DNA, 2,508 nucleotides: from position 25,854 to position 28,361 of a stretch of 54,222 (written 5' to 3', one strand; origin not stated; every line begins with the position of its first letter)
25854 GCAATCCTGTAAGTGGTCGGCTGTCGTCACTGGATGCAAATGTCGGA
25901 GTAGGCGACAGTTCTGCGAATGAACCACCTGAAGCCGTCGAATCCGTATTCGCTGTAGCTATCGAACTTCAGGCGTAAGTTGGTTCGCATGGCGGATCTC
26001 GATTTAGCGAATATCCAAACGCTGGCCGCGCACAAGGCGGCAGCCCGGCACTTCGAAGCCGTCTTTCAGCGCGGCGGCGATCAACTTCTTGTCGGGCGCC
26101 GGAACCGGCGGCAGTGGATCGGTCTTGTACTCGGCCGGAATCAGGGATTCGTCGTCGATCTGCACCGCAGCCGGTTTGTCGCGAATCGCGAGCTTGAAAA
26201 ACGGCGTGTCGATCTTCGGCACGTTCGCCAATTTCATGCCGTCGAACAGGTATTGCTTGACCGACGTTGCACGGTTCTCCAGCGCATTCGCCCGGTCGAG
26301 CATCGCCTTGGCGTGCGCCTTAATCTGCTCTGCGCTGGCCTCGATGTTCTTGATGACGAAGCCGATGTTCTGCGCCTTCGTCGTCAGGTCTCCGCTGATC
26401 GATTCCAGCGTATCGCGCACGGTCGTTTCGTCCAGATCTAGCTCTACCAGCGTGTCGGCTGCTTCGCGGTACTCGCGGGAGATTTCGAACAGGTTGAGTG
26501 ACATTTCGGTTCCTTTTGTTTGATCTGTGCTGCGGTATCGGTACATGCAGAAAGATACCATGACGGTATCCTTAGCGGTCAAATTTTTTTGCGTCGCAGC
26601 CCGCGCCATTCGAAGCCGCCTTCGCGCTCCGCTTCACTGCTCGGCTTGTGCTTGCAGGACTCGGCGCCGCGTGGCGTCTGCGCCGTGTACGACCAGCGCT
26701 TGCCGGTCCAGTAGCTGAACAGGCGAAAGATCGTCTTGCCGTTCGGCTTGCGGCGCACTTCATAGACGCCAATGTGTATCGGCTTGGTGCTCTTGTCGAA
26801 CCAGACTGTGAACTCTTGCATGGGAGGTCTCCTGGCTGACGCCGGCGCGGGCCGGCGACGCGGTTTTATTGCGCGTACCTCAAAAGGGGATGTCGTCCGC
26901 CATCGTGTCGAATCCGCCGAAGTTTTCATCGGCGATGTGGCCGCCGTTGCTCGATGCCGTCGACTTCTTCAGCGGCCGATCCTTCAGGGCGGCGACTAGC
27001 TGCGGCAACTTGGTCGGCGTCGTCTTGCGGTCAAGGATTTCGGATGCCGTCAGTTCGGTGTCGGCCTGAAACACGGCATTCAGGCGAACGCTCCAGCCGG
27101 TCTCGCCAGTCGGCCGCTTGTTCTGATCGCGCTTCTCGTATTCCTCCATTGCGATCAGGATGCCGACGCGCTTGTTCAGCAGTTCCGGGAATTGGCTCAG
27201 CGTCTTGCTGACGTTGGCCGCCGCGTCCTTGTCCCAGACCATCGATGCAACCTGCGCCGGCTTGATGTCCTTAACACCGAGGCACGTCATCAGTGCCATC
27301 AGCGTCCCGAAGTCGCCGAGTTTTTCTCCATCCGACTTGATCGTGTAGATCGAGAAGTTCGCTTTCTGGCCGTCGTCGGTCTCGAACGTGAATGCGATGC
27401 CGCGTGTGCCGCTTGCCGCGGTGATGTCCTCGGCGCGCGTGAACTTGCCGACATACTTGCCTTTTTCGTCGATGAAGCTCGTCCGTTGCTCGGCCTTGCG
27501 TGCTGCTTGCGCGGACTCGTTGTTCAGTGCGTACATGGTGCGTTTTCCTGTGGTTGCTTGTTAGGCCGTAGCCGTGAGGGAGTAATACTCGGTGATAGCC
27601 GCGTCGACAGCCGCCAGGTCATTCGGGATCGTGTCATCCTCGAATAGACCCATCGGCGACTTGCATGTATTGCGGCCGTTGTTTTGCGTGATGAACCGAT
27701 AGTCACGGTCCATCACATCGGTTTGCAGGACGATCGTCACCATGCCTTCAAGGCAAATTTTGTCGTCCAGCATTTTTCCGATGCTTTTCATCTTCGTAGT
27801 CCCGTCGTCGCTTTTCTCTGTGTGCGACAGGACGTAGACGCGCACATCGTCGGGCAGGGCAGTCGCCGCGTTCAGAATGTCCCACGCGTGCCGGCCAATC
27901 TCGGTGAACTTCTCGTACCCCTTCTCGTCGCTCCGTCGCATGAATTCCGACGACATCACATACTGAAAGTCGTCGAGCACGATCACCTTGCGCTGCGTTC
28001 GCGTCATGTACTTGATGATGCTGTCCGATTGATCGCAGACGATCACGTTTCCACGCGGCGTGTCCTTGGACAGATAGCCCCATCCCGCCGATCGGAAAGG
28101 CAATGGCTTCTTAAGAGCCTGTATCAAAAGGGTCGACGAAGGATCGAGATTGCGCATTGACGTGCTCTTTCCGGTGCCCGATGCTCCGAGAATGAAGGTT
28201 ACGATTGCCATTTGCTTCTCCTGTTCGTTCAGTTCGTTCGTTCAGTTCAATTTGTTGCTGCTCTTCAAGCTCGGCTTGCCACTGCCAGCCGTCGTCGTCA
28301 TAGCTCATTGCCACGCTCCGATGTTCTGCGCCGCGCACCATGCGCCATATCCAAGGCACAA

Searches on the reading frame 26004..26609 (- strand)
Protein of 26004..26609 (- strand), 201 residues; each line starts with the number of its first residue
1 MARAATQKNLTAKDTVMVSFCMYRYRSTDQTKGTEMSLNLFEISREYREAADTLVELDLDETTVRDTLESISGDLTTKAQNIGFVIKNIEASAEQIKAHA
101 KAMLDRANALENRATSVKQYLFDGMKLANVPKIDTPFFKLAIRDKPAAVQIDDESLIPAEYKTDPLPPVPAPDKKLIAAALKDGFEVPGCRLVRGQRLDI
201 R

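Call 10: search_protein_families(library=pfam, proteins=[window:26004-26609:-], max_evalue=0.01)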
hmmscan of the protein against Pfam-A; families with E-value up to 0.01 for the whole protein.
window:26004-26609:- (201 aa): 1 family
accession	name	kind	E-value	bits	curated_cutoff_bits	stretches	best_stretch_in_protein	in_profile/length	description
PF05565.16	Sipho_Gp157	-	3.5e-45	154.3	28.6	1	39-201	1-162/162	Siphovirus Gp157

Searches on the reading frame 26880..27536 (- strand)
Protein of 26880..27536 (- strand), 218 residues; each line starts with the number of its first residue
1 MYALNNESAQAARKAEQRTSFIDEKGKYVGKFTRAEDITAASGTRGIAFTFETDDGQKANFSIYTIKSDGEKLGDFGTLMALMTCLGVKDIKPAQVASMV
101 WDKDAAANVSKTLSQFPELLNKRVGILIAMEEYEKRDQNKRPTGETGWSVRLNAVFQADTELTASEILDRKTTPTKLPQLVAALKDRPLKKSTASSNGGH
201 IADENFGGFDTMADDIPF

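Call 10: search_protein_families(library=pfam, proteins=[window:26880-27536:-], max_evalue=0.01)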
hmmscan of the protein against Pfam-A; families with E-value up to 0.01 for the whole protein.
window:26880-27536:- (218 aa): 0 families

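Call 15: find_related_loci(query=window:26880-27536:-, collection=viral_contigs, flank=10000)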
Query window:26880-27536:- (218 aa) in viral_contigs; peptide patterns used: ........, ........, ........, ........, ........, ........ (x = any residue, [..] = any of these).
70 stretches matched a pattern; 63 encode a relative of the query (tblastn E <= 1e-3); 60 distinct loci.
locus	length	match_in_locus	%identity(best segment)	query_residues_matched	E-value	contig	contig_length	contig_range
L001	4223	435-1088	100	1-218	2e-150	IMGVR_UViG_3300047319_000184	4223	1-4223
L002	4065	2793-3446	100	1-218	9e-151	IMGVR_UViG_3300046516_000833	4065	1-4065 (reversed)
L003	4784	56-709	100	1-218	3e-149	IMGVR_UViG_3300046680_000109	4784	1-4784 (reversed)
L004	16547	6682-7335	100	1-218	5e-147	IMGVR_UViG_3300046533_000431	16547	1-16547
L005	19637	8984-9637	100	1-218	5e-147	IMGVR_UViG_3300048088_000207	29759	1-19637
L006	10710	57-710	100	1-218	5e-147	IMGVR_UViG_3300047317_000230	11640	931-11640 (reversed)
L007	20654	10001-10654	100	1-218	5e-147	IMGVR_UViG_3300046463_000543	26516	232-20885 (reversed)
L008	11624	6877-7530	89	1-218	4e-133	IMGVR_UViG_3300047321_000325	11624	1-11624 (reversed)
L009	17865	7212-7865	89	1-218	4e-133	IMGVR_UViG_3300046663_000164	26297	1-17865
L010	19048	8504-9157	89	1-218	4e-133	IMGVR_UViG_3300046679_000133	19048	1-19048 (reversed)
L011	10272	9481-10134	89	1-218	4e-133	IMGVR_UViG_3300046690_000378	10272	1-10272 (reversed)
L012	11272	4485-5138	89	1-218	4e-133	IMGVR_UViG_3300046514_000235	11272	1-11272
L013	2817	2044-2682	92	1-218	3e-138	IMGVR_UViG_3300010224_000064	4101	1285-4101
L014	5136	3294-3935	91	1-218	8e-131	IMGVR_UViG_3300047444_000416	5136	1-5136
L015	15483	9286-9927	91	1-218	1e-129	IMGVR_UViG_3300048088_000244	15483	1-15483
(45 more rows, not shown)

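Call 16: find_related_loci(query=window:26880-27536:-, collection=genome_contigs, flank=10000)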
Query window:26880-27536:- (218 aa) in genome_contigs; peptide patterns used: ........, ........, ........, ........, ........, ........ (x = any residue, [..] = any of these).
184 stretches matched a pattern, but none encodes a relative of the query by tblastn (E <= 1e-3).
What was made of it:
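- Tried and rejected: The first genome_contigs scan, using the 218-aa anchor protein, found no relatives (call 16).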

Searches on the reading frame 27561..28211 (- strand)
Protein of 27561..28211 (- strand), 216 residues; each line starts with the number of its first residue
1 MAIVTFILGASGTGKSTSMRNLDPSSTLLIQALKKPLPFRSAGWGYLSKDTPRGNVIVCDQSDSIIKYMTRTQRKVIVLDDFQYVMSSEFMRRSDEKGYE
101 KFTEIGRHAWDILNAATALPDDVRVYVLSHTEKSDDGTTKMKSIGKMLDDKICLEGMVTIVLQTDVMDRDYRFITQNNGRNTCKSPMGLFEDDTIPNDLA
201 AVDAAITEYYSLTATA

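Call 10: search_protein_families(library=pfam, proteins=[window:27561-28211:-], max_evalue=0.01)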
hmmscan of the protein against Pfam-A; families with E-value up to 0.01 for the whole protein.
window:27561-28211:- (216 aa): 4 families
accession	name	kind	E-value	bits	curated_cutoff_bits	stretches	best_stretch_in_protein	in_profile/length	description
PF13479.12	AAA_24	-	2.7e-08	34.3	27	1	3-179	3-187/195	AAA domain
PF13401.12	AAA_22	-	0.00028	21.6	27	0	5-22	8-25/130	AAA domain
PF17290.8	Arena_ncap_C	-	0.0054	16.5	27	1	51-108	91-146/181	Arenavirus nucleocapsid C-terminal domain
PF13191.12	AAA_16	-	0.0069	17.3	32.6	0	6-23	28-45/167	AAA ATPase domain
